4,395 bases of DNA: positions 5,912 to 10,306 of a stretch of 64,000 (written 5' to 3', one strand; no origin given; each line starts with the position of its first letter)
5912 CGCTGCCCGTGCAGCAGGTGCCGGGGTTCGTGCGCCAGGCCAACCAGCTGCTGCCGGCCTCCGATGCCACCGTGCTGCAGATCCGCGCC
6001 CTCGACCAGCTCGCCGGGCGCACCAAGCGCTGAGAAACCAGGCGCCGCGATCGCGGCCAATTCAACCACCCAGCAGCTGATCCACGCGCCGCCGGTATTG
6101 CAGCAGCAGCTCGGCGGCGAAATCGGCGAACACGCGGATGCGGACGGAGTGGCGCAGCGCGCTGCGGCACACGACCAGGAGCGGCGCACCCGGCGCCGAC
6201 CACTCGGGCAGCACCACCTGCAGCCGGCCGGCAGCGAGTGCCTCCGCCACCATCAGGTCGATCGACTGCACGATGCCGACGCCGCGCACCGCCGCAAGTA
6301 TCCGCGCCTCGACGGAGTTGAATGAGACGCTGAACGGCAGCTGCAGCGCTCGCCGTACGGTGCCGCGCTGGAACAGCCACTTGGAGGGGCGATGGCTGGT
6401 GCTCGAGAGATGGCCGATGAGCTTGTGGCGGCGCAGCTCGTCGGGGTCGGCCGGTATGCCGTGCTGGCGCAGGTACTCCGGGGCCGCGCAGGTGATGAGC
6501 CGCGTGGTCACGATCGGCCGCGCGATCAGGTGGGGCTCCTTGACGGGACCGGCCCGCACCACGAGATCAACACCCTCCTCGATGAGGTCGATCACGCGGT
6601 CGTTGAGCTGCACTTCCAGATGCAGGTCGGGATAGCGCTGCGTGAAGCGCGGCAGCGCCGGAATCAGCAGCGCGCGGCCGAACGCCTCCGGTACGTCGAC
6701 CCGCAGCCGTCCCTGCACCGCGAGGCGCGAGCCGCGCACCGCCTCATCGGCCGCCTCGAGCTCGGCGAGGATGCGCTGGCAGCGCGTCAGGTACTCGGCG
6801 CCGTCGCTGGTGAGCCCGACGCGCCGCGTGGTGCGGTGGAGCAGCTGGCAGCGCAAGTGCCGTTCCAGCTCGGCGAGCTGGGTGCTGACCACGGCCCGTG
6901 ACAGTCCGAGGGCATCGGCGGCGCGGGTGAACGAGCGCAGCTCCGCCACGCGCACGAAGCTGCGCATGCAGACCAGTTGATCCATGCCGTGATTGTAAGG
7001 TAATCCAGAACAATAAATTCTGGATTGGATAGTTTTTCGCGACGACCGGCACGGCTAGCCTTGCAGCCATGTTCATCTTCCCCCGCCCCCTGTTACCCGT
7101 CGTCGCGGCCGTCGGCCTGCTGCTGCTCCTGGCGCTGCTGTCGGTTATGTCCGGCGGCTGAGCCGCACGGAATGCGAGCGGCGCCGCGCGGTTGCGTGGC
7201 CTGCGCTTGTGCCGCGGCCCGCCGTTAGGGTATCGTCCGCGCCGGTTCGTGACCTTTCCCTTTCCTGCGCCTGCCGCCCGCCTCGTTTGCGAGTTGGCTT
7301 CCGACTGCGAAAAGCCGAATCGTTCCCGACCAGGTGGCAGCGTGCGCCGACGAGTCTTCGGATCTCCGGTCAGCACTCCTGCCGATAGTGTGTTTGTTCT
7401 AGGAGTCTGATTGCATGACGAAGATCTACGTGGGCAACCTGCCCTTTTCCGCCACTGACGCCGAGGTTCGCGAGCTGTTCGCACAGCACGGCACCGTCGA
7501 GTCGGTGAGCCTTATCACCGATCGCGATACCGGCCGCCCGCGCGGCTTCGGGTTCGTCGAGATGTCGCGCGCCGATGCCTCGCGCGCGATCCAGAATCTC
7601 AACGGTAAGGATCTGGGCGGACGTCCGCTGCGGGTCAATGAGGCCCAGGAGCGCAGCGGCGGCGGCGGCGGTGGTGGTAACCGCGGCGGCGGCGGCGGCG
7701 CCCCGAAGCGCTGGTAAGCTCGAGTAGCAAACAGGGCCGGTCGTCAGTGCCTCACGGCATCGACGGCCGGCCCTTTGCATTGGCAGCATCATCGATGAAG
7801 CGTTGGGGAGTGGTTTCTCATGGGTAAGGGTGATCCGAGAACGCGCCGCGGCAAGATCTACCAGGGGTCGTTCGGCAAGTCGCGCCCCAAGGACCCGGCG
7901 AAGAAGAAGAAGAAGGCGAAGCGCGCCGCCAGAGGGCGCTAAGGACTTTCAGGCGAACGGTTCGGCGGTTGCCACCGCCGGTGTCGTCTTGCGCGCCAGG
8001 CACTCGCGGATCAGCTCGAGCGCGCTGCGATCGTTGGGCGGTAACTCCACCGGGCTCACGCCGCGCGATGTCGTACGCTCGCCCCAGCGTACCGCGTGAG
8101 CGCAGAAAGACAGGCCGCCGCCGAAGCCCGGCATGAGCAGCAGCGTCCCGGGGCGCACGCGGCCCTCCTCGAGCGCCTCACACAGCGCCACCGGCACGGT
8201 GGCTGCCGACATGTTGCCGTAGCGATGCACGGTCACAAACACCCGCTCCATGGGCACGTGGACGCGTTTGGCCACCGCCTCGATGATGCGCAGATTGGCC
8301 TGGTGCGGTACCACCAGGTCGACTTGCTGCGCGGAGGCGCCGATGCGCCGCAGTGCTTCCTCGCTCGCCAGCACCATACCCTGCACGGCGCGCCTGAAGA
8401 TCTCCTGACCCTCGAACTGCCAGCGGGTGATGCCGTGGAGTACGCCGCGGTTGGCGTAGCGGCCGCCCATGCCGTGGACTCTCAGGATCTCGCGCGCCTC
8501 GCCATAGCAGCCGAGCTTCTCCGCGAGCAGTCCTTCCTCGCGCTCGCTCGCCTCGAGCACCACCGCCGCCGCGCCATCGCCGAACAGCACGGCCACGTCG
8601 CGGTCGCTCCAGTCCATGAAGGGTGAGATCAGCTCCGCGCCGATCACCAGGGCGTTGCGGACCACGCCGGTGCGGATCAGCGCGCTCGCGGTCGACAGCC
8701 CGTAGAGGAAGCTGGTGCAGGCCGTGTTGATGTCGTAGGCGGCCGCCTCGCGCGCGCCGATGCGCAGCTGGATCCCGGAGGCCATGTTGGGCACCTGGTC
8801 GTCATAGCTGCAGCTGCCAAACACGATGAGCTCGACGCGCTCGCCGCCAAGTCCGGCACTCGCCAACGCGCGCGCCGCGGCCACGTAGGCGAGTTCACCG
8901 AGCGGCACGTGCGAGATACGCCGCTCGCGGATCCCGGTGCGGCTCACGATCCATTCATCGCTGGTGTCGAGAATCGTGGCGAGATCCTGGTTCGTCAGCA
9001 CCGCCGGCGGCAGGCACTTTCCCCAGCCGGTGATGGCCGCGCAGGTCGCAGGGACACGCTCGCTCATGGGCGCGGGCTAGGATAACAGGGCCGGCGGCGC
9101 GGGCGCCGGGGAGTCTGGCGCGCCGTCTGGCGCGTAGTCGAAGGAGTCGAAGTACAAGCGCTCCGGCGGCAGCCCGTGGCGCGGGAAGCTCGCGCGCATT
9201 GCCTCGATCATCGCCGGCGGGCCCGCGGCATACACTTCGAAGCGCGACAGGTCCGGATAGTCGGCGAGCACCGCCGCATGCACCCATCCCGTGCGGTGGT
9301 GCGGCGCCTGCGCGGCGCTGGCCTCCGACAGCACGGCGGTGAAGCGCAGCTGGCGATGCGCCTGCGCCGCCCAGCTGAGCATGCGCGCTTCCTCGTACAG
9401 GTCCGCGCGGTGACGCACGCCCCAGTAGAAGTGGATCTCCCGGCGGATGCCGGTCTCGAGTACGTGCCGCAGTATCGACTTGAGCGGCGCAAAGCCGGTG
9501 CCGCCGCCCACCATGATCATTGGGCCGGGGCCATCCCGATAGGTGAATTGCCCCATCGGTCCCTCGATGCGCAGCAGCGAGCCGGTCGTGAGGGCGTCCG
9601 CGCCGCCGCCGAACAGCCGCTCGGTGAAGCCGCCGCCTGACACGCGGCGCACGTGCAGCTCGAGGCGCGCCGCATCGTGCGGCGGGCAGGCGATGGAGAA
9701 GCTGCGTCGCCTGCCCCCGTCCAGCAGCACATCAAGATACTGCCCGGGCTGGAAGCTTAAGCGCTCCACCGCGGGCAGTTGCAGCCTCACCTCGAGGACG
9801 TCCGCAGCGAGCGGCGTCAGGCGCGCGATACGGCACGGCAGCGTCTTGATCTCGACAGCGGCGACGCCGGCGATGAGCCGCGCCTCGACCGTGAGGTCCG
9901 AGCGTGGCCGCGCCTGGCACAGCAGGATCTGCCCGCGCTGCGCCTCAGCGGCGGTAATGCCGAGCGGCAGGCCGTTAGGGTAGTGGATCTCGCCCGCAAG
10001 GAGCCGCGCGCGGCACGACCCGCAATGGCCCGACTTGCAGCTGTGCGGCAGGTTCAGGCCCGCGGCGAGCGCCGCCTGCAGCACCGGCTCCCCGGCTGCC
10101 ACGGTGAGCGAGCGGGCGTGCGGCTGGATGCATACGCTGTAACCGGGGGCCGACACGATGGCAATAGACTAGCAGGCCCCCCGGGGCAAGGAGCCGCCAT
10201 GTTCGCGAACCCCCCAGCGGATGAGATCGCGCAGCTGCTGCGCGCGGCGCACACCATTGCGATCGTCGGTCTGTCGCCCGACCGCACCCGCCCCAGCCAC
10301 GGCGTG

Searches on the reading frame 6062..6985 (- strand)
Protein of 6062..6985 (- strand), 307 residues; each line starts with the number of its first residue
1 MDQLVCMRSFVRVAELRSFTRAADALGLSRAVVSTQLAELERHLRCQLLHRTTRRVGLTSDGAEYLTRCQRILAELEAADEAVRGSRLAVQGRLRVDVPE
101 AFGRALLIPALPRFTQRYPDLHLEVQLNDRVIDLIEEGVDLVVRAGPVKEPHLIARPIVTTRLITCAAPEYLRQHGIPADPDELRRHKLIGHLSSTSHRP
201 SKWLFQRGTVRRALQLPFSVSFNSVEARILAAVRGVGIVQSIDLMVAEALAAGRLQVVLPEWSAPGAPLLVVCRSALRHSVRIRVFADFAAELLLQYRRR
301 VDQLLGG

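Call 82: search_protein_families(library=pfam, proteins=[window:6062-6985:-], max_evalue=0.00001)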
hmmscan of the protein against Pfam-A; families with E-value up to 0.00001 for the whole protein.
window:6062-6985:- (307 aa): 2 families
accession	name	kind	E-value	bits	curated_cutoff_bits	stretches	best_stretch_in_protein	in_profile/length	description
PF03466.25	LysR_substrate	-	9.5e-39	133.4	28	1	90-292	4-206/209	LysR substrate binding domain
PF00126.33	HTH_1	-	7.6e-19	67.9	26.6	1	7-62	4-59/60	Bacterial regulatory helix-turn-helix protein, lysR family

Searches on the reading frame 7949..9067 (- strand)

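Call 82: search_protein_families(library=pfam, proteins=[window:7949-9067:-], max_evalue=0.00001)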
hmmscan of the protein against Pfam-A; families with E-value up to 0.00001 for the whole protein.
window:7949-9067:- (372 aa): 3 families
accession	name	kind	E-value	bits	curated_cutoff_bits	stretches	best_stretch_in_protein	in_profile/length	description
PF08541.16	ACP_syn_III_C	-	1.1e-32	112.4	26.6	1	239-328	1-90/90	3-Oxoacyl-[acyl-carrier-protein (ACP)] synthase III C terminal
PF08545.16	ACP_syn_III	-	3.9e-29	100.8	24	1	111-189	1-80/80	3-Oxoacyl-[acyl-carrier-protein (ACP)] synthase III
PF00108.29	Thiolase_N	-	4.3e-08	33.3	26.4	1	49-148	16-116/260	Thiolase, N-terminal domain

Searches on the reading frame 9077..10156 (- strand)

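Call 82: search_protein_families(library=pfam, proteins=[window:9077-10156:-], max_evalue=0.00001)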
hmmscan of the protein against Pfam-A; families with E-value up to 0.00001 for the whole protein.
window:9077-10156:- (359 aa): 3 families
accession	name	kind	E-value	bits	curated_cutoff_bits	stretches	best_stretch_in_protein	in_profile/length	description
PF00175.26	NAD_binding_1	-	4.2e-21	76.1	22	1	215-321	1-108/109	Oxidoreductase NAD-binding domain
PF00111.32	Fer2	-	5.6e-14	52.3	21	1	11-85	4-77/77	2Fe-2S iron-sulfur cluster binding domain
PF00970.30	FAD_binding_6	-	4.9e-11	43.3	21.1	1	108-206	2-99/99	Oxidoreductase FAD-binding domain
